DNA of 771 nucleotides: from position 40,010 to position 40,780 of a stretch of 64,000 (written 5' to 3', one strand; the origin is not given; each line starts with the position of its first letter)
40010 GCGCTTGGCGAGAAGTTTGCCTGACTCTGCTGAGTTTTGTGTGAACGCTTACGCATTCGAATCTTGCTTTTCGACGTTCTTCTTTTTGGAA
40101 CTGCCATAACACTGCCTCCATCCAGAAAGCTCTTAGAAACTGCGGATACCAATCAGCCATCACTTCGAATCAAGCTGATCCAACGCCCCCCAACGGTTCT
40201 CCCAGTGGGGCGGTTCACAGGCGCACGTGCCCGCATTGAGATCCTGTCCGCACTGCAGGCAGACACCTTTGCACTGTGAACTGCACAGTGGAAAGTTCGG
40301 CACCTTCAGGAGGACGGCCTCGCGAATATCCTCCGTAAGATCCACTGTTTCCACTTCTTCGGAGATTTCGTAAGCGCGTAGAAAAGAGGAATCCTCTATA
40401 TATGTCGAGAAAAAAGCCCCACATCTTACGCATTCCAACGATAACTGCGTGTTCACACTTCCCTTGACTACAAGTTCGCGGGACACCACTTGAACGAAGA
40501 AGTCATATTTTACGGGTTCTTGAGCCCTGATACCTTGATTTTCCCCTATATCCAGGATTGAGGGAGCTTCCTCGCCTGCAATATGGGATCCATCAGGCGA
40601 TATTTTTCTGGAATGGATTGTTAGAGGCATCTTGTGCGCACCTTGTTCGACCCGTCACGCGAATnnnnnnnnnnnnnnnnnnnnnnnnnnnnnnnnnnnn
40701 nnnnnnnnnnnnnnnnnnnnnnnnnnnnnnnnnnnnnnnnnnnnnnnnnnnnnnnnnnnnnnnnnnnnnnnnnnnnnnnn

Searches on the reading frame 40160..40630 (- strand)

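Call 26: search_protein_families(library=pfam, proteins=[window:40160-40630:-], max_evalue=0.001)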
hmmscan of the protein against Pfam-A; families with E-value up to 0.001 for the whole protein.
window:40160-40630:- (156 aa): 1 family
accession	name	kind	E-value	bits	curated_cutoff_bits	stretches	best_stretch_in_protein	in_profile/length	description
PF02620.22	YceD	-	9.3e-17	61.6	33.2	1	90-153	53-118/119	Large ribosomal RNA subunit accumulation protein YceD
